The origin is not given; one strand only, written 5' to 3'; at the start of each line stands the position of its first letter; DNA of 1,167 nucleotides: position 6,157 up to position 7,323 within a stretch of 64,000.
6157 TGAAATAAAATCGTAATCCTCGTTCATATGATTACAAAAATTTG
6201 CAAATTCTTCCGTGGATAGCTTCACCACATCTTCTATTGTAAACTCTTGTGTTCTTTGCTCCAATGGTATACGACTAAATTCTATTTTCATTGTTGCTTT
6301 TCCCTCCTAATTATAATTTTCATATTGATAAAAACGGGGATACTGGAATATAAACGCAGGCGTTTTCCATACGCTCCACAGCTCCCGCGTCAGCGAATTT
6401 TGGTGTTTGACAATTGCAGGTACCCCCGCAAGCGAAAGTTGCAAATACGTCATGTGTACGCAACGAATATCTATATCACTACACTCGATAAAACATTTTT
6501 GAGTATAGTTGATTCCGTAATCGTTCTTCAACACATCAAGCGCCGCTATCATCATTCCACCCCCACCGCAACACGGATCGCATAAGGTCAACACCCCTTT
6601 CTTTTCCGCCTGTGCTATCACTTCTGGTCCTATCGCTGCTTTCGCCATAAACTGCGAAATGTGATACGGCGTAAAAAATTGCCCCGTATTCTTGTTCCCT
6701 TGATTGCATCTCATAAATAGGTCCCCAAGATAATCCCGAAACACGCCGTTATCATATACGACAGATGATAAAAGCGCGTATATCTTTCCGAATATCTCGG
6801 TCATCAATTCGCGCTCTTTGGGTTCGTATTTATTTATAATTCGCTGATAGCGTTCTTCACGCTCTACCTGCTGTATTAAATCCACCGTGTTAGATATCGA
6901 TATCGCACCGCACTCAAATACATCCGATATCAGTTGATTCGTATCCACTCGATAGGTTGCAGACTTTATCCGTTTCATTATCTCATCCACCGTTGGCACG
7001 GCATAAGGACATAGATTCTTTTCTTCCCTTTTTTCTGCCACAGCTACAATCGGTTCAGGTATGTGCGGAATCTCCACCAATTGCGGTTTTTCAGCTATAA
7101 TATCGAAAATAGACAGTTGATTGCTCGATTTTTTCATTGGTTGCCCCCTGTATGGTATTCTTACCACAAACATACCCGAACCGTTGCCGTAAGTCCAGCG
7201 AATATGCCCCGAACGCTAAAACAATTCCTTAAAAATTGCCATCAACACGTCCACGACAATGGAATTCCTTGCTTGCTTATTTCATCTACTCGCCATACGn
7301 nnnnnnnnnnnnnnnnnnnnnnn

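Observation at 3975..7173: Candidate leading-region anti-defence cassette next to oriT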

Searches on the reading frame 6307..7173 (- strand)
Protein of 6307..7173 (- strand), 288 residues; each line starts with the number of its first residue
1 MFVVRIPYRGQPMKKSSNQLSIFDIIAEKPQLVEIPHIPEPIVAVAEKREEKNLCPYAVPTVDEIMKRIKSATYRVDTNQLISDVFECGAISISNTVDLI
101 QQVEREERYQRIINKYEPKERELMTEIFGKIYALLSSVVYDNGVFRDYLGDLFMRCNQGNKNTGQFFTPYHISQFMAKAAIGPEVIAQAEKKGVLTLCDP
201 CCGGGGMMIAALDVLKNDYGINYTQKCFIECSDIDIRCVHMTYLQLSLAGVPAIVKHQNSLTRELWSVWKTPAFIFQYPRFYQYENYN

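Call 5: search_protein_families(library=pfam, proteins=[window:6307-7173:-], max_evalue=0.1)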
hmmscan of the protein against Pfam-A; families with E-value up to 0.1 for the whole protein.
window:6307-7173:- (288 aa): 3 families
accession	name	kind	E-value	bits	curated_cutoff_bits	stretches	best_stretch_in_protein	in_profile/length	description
PF02384.22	N6_Mtase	-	9.7e-11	42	20.4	1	156-281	18-135/311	N-6 DNA Methylase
PF11599.14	AviRa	-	0.00077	19.4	25.7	1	189-263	48-114/232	RRNA methyltransferase AviRa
PF01170.24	UPF0020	-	0.01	16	22.3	1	189-264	24-114/197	RMKL-like, methyltransferase domain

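Call 6: search_protein_families(library=ncbifam, proteins=[window:6307-7173:-], max_evalue=0.1)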
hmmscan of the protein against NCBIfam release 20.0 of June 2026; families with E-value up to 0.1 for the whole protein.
window:6307-7173:- (288 aa): 4 families
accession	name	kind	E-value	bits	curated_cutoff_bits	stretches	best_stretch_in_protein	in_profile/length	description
TIGR02987.1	met_A_Alw26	exception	1.2e-06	27.5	353.5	1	161-248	1-85/523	Alw26I/Eco31I/Esp3I family type II restriction adenine-specific DNA-methyltransferase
TIGR00497.1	hsdM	equivalog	1.1e-05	24.3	242.75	1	153-218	189-247/515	type I restriction-modification system subunit M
NF047738.1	antiphage_MADS2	equivalog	0.0016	16.8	720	1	161-218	308-356/654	methylation-associated defense system DNA methyltransferase MAD2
NF033452.1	BREX_1_MTaseX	exception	0.011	13.6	500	1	193-219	313-339/1210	BREX-1 system adenine-specific DNA-methyltransferase PglX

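Call 11: search_protein_families(library=phrogs, proteins=[window:6307-7173:-], max_evalue=0.01)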
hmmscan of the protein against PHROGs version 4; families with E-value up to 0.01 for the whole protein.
window:6307-7173:- (288 aa): 9 families
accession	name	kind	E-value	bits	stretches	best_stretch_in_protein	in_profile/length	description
phrog_5696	-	unknown function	1.6e-63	215.4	1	60-277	18-229/250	-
phrog_23459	-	unknown function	2e-23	83.5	1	78-276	443-633/649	-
phrog_2713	-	unknown function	1.2e-10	42.1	1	104-219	125-238/520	-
phrog_1071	-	other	6.1e-09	36.5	1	140-269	44-164/223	DNA methyltransferase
phrog_6380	-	other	2.1e-05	24.7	1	147-271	4-107/382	DNA methyltransferase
phrog_34860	-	unknown function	3.7e-05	22.8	1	151-219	200-269/830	-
phrog_16674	-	other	0.0022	16.7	1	91-218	333-453/1364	DNA methyltransferase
phrog_1600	-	other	0.0076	15.8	0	160-230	24-88/489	DNA methyltransferase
phrog_13671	-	other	0.0092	15.4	0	95-218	283-388/666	DNA methyltransferase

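Call 24: find_homologous_proteins(query=window:6307-7173:-)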
Query window:6307-7173:- (288 aa): 968 proteins with E <= 0.001 among 1489 candidates; the best 120 are listed.
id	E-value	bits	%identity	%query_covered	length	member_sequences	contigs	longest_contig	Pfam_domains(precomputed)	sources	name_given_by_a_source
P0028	1.7e-181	620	97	96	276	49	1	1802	PF02384.23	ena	-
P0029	1.6e-176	604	95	96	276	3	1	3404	PF02384.23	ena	-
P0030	2.6e-168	577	89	96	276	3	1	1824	PF02384.23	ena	-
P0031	5.0e-160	549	86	96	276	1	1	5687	PF02384.23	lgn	-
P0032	4.5e-142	490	78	96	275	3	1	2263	PF02384.23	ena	-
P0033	3.0e-140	485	75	95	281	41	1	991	PF02384.23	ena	-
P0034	1.3e-138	479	74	95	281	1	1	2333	PF02384.23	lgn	-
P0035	2.1e-138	478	74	95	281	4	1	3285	PF02384.23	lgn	-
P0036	4.9e-138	477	73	95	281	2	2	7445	PF02384.23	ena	-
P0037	3.1e-137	475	74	95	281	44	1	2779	PF02384.23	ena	-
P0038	7.9e-137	473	73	95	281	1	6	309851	PF02384.23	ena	-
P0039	1.4e-134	466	74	90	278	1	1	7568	PF02384.23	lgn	-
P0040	7.3e-133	460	75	88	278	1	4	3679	PF02384.23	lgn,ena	-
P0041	1.1e-132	460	71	95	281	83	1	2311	PF02384.23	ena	-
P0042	1.8e-131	456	74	88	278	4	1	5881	PF02384.23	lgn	-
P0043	9.1e-131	453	71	95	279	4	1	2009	PF02384.23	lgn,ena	-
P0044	1.2e-130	453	71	93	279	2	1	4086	PF02384.23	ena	-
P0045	9.9e-130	450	70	95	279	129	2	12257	PF02384.23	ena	-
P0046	6.5e-129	447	71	95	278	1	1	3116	PF02384.23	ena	-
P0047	3.4e-128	445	70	95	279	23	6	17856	PF02384.23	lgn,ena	-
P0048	4.6e-128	445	70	95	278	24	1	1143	PF02384.23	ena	-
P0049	8.2e-128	444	69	95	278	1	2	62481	PF02384.23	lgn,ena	-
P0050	1.1e-127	443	71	94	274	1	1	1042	PF02384.23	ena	-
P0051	1.2e-127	443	70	95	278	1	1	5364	PF02384.23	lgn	-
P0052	3.3e-127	442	70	95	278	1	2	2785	PF02384.23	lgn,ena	-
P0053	1.4e-126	440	69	95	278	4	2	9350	PF02384.23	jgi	-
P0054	6.3e-126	438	69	95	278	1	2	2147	PF02384.23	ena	-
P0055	4.0e-123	428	71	95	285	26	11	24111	PF02384.23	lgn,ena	-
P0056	1.2e-122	427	71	89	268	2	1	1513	PF02384.23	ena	-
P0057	3.2e-122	425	67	96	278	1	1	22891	PF02384.23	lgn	-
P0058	4.6e-121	422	68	96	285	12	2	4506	PF02384.23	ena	-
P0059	5.9e-121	421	66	95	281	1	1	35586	PF02384.23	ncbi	-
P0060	1.3e-120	420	70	94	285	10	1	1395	PF02384.23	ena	-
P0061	6.6e-120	418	67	96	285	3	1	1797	PF02384.23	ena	-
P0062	9.7e-120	417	66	95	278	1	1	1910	PF02384.23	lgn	-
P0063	1.4e-118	413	66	95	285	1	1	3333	PF02384.23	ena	-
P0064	1.8e-117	410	66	96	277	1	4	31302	PF02384.23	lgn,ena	-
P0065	6.5e-117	408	68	92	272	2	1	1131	PF02384.23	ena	-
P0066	1.4e-116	407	64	96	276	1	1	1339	PF02384.23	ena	-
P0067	1.4e-116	407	64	96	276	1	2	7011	PF02384.23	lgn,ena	-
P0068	2.6e-116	406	64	96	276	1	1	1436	PF02384.23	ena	-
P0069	2.6e-116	406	65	95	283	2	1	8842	PF02384.23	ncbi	-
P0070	3.7e-116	405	65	94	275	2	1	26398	PF02384.23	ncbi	-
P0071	4.6e-116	405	64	94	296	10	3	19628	PF02384.23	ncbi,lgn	-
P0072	7.2e-116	405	64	96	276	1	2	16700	PF02384.23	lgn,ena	-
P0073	9.9e-116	404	64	96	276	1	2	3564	PF02384.23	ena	-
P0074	1.0e-115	404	64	96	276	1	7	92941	PF02384.23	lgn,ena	-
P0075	3.1e-115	402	71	83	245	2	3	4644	PF02384.23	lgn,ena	-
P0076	4.8e-115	402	66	95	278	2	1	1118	PF02384.23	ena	-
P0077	5.2e-115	402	66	95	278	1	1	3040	PF02384.23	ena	-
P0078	1.0e-114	401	66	93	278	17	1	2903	PF02384.23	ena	-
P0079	2.7e-114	399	71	81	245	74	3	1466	PF02384.23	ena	-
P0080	3.2e-114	399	65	93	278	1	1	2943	PF02384.23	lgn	-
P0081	6.3e-114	398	62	96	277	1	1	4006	PF02384.23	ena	-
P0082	7.2e-114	398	64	96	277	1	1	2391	PF02384.23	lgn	-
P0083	7.8e-114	398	70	82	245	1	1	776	PF02384.23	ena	-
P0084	1.1e-113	397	63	96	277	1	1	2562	PF02384.23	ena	-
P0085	1.1e-113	397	64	95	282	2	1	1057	PF02384.23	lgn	-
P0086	1.2e-113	397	65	96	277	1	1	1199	PF02384.23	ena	-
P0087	1.3e-113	397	65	95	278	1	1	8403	PF02384.23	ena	-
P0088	1.7e-113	397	64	96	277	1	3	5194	PF02384.23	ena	-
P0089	2.7e-113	396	62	96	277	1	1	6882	PF02384.23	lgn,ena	-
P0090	3.3e-113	396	64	96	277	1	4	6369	PF02384.23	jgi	-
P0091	4.7e-113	395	69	83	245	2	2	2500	PF02384.23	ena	-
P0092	5.3e-113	395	64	96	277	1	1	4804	PF02384.23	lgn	-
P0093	5.6e-113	395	65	96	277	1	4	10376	PF02384.23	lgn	-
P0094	6.0e-113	395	64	96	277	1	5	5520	PF02384.23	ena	-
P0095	8.2e-113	394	62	96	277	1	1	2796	PF02384.23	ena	-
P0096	8.4e-113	394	62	96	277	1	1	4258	PF02384.23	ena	-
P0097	8.7e-113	394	64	96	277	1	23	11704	PF02384.23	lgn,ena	-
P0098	9.0e-113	394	64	96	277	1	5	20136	PF02384.23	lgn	-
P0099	9.3e-113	394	68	83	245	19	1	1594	PF02384.23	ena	-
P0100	1.2e-112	394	63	95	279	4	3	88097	PF02384.23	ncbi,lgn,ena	-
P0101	1.2e-112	394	64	96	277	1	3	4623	PF02384.23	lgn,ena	-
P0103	3.2e-112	393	64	96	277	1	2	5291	PF02384.23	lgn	-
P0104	3.2e-112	393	64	92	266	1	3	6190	PF02384.23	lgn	-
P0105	3.4e-112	392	63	96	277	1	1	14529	PF02384.23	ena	-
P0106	3.5e-112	392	62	92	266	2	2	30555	PF02384.23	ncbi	-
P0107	4.1e-112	392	64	92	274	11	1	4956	PF02384.23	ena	-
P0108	4.1e-112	392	62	94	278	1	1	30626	PF02384.23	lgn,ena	-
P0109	4.2e-112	392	64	96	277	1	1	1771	PF02384.23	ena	-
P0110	5.0e-112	392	62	95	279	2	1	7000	PF02384.23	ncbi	-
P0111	5.1e-112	392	64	95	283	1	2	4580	PF02384.23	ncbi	-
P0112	5.4e-112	392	64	94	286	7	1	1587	PF02384.23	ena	-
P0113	6.0e-112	392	62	96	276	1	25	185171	PF02384.23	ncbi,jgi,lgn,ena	jgi:type I restriction-modification system DNA methylase subunit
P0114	6.1e-112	392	64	96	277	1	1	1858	PF02384.23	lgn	-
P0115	7.3e-112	391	64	96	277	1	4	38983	PF02384.23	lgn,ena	-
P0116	7.6e-112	391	62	96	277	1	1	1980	PF02384.23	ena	-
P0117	1.1e-111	391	68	83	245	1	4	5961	PF02384.23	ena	-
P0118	1.1e-111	391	63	96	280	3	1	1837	PF02384.23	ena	-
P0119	1.2e-111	391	68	83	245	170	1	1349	PF02384.23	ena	-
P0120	1.3e-111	391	60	96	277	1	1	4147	PF02384.23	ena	-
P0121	1.4e-111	390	64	92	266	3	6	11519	PF02384.23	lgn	-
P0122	1.5e-111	390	64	92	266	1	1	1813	PF02384.23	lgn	-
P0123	1.7e-111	390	64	96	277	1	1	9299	PF02384.23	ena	-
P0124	1.7e-111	390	62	96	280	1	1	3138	PF02384.23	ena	-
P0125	1.8e-111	390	62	96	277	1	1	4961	PF02384.23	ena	-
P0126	2.4e-111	390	61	96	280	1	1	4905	PF02384.23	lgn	-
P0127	3.2e-111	389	68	83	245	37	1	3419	PF02384.23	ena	-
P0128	4.2e-111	389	61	96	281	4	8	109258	PF02384.23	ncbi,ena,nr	ncbi:MAG: SAM-dependent DNA methyltransferase [Clostridia bacterium]|nr:SAM-dependent DNA methyltran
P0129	5.6e-111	388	67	83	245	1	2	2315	PF02384.23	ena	-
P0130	6.1e-111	388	62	96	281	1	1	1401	PF02384.23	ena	-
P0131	6.1e-111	388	63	95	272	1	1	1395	PF02384.23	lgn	-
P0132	7.4e-111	388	66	83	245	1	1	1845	PF02384.23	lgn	-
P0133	7.4e-111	388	62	96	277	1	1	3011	PF02384.23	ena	-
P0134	7.4e-111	388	62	96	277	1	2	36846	PF02384.23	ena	-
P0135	7.5e-111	388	63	95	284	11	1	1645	PF02384.23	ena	-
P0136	7.6e-111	388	62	95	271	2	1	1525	PF02384.23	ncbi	-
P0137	8.5e-111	388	60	96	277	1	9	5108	PF02384.23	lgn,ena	-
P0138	1.0e-110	388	65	91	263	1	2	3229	PF02384.23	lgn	-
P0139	1.1e-110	388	62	95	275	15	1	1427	PF02384.23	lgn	-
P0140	1.4e-110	387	62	96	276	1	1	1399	PF02384.23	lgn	-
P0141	1.4e-110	387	60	96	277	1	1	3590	PF02384.23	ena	-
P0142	1.7e-110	387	61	96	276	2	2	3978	PF02384.23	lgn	-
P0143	1.8e-110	387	62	96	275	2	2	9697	PF02384.23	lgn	-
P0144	1.9e-110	387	63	95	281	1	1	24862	PF02384.23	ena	-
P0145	2.3e-110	386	67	82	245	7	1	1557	PF02384.23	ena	-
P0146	2.6e-110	386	62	96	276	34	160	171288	PF02384.23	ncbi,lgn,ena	-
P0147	2.8e-110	386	62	94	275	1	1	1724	PF02384.23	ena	-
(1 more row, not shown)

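Call 25: find_encoding_contigs(protein=P0146, flank=8000, max_places=4)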
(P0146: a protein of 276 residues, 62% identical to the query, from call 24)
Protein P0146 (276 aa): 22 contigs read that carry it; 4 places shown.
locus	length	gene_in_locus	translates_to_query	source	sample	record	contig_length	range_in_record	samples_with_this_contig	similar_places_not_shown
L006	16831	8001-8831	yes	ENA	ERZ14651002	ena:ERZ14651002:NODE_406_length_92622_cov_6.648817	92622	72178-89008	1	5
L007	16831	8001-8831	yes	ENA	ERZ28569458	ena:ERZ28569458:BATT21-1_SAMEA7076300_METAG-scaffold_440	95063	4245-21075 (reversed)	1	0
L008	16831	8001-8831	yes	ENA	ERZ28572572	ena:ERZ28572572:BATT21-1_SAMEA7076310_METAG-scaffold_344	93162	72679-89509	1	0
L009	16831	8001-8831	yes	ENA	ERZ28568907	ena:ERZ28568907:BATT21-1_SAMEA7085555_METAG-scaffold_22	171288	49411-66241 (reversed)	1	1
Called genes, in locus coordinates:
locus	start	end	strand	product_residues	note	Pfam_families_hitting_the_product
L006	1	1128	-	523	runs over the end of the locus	PF13531:SBP_bac_11 (faint)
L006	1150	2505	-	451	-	-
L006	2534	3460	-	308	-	PF00528:BPD_transp_1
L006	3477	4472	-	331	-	PF00528:BPD_transp_1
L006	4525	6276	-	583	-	PF02837:Glyco_hydro_2_N, PF22666:Glyco_hydro_2_N2, PF02836:Glyco_hydro_2_C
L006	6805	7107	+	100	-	-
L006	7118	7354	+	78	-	-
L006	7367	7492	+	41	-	-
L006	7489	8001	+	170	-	-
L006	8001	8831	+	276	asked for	PF02384:N6_Mtase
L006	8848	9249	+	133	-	-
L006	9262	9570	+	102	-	-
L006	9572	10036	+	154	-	-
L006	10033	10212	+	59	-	-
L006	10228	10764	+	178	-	-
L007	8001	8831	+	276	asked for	PF02384:N6_Mtase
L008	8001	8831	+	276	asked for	PF02384:N6_Mtase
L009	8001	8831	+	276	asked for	PF02384:N6_Mtase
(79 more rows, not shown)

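Call 54: predict_structure(alignment_id=A2)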
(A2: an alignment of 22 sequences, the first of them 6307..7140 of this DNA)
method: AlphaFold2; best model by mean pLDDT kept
length: 277 residues; sequences in the alignment: 22
mean_pLDDT: 77.2   pTM: 0.76
mean pLDDT of the five models: 77.2, 74.7, 74.1, 69.8, 60.1
residues with pLDDT >= 90: 67; 70-90: 140; 50-70: 28; < 50: 42
segments of 3 or more residues with pLDDT < 50: 1-39
pLDDT, mean of each block of 10 residues (from residue 1): 41 43 44 44 83 89 75 93 87 92 91 93 86 80 71 63 83 74 72 74 87 86 84 91 86 87 90 73
secondary structure, 60 per line:
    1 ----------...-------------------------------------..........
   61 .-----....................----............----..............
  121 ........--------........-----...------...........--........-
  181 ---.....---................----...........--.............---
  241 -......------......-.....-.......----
elements in order: H51-61 H67-86 H91-102 H107-128 H137-144 H159-169 H172-179 E184-188 H192-207 H212-215 E216-222 H225-237 E242-247 E254-259 H261-265 H267-273

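Call 59: fold_search(model_id=the predicted structure, library=pdb)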
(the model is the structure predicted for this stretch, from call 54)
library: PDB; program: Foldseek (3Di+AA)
matches with E <= 10: 447; with E <= 0.001: 2
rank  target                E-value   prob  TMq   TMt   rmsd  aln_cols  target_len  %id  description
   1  7vru_B                8.8e-04  1.00  0.44  0.27   8.0       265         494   14  Crystal structure of PacII_M1M2S-DNA-SAH complex (released 2022-11-30)
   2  7vs4_B                8.8e-04  1.00  0.38  0.23   9.1       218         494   16  Crystal structure of PacII_M1M2S-DNA(m6A)-SAH complex (released 2022-11-30)
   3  3lkd_A                1.5e-03  1.00  0.38  0.24   8.6       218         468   17  Crystal Structure of the type I restriction-modification system methyltransferase subunit from Streptococcus thermophi (released 2010-02-09)
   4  2f8l                  1.8e-03  1.00  0.35  0.31   8.5       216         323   12  Crystal structure of a putative class i s-adenosylmethionine-dependent methyltransferase (lmo1582) from listeria monocyt (released 2006-01-17)
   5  7vru_A                2.1e-03  1.00  0.37  0.23   9.3       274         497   12  Crystal structure of PacII_M1M2S-DNA-SAH complex (released 2022-11-30)
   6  3lkd_B                4.8e-03  1.00  0.35  0.23   8.8       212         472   17  Crystal Structure of the type I restriction-modification system methyltransferase subunit from Streptococcus thermophi (released 2010-02-09)
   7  7lo5_B                1.7e-02  0.96  0.29  0.11   9.9       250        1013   14  cryoEM structure DrdV-DNA complex (released 2021-03-17)
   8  7vs4_A                2.3e-02  0.97  0.34  0.21  10.1       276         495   12  Crystal structure of PacII_M1M2S-DNA(m6A)-SAH complex (released 2022-11-30)
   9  3ufb                  2.9e-02  0.99  0.41  0.26   8.4       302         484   12  Crystal structure of a modification subunit of a putative type I restriction enzyme from Vibrio vulnificus YJ016 (released 2012-11-07)
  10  6kji_C                3.8e-02  0.80  0.25  0.21  17.2       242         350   11  Crystal structure of PsoF with SAH (released 2019-09-18)
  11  3s1s                  5.7e-02  0.75  0.27  0.12   9.1       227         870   11  Characterization and crystal structure of the type IIG restriction endonuclease BpuSI (released 2011-07-13)
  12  3khk_A                7.4e-02  0.94  0.38  0.23   9.9       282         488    8  Crystal structure of type-I restriction-modification system methylation subunit (MM_0429) from Methanosarchina mazei. (released 2010-01-19)
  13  6kji_B                8.2e-02  0.60  0.25  0.21  17.2       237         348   10  Crystal structure of PsoF with SAH (released 2019-09-18)
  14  5ybb_A                1.0e-01  0.91  0.39  0.25   8.7       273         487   13  Structural basis underlying complex assembly andconformational transition of the type I R-M system (released 2017-11-29)
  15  7lvv_B                1.2e-01  0.84  0.34  0.12  10.6       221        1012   17  cryoEM structure DrdV-DNA complex (released 2021-03-17)
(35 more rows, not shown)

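Call 67: search_solved_structures(query=A2, max_evalue=0.001, show_alignments=2)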
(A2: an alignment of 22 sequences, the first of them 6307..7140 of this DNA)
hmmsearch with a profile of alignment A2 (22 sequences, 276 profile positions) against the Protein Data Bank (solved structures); distinct sequences matched with E-value up to 0.001: 0.
